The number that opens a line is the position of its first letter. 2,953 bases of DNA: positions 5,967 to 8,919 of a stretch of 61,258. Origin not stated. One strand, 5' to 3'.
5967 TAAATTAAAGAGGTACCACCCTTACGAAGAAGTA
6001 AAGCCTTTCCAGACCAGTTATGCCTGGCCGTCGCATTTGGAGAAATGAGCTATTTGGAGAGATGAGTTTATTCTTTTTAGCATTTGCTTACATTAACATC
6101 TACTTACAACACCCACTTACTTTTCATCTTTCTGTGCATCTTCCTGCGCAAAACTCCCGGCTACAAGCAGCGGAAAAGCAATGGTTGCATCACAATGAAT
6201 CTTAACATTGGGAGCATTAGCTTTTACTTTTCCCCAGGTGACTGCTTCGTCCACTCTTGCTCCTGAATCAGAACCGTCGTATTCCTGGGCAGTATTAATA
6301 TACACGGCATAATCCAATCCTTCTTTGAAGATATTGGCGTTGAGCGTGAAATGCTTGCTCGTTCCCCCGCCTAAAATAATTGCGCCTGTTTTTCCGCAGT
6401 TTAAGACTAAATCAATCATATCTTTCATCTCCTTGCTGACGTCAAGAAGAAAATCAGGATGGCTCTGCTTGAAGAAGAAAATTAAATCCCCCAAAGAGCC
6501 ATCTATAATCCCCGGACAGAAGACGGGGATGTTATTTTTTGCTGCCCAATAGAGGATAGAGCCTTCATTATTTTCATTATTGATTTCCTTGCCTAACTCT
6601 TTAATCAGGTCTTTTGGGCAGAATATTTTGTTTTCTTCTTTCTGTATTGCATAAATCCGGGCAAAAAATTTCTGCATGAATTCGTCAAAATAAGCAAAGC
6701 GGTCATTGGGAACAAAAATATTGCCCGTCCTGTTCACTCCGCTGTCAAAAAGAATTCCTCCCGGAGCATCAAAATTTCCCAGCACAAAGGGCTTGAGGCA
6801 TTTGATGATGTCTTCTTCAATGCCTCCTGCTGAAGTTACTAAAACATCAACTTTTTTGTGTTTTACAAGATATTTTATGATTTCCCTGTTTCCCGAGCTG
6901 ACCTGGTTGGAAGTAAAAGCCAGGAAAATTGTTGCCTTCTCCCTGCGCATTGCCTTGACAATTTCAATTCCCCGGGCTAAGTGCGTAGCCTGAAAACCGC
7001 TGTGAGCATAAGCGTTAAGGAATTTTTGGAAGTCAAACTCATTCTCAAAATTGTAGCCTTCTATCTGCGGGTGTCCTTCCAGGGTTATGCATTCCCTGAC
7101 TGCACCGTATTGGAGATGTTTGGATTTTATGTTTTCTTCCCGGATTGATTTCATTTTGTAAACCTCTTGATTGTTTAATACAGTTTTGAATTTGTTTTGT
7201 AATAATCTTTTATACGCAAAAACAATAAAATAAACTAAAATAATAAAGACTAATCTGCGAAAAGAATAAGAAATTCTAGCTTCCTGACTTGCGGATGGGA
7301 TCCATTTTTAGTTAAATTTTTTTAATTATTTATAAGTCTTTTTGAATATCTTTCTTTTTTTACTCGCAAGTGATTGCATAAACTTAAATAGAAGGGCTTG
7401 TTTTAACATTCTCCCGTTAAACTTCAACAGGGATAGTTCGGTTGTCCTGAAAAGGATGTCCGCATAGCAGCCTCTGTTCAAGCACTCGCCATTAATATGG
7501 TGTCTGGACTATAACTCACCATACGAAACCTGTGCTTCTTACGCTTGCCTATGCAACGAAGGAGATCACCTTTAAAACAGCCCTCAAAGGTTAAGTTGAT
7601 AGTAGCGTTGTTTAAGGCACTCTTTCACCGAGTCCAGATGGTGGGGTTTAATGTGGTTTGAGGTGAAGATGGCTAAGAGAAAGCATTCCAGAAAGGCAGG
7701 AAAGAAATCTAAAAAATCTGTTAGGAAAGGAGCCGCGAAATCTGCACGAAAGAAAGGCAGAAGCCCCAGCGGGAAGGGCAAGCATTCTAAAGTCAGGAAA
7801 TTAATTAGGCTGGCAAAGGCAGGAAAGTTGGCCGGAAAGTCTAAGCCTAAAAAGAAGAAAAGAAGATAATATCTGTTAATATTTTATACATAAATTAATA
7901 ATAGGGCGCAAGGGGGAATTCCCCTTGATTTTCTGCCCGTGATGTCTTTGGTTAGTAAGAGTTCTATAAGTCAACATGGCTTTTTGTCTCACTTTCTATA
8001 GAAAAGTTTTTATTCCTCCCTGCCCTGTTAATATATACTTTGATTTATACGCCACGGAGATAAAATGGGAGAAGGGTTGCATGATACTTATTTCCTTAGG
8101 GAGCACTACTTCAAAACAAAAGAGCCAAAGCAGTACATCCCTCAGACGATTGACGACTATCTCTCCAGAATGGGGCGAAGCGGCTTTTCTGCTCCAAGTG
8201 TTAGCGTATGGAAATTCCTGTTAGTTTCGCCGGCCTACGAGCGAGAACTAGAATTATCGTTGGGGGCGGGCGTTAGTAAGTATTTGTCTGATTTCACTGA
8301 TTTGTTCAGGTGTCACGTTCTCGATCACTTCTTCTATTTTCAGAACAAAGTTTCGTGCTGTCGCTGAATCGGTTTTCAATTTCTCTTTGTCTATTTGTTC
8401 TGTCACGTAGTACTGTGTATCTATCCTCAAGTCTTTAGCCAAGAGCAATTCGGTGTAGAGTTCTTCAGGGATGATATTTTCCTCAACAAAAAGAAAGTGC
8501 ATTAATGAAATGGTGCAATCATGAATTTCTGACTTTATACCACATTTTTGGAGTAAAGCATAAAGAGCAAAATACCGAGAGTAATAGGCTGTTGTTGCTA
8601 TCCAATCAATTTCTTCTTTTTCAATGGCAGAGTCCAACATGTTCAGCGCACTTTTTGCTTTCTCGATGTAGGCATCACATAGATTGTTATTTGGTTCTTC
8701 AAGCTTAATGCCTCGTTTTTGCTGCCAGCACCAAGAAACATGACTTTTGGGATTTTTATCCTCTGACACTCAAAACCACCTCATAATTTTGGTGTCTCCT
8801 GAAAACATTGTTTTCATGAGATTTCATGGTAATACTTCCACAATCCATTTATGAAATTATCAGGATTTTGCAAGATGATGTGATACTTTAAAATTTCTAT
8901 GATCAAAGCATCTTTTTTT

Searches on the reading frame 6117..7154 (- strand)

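Call 64: search_protein_families(library=pfam, max_evalue=0.000001, proteins=[window:6117-7154:-])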
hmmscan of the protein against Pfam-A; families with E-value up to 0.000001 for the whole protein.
window:6117-7154:- (345 aa): 1 family
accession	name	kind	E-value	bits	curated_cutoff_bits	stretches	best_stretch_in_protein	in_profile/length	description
PF01916.23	DS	-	8.9e-108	360.4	27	1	45-332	2-286/288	Deoxyhypusine synthase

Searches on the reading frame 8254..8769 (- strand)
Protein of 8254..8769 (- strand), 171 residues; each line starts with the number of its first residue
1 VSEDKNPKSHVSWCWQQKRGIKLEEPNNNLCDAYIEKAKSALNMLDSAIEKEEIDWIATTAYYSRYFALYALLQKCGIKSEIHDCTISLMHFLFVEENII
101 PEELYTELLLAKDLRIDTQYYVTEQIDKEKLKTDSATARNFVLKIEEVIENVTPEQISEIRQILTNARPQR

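Call 64: search_protein_families(library=pfam, max_evalue=0.000001, proteins=[window:8254-8769:-])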
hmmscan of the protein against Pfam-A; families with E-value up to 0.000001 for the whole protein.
window:8254-8769:- (171 aa): 1 family
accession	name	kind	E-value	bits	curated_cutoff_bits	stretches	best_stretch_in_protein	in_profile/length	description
PF05168.19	HEPN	-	1.1e-09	38.9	22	1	33-146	3-115/117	HEPN domain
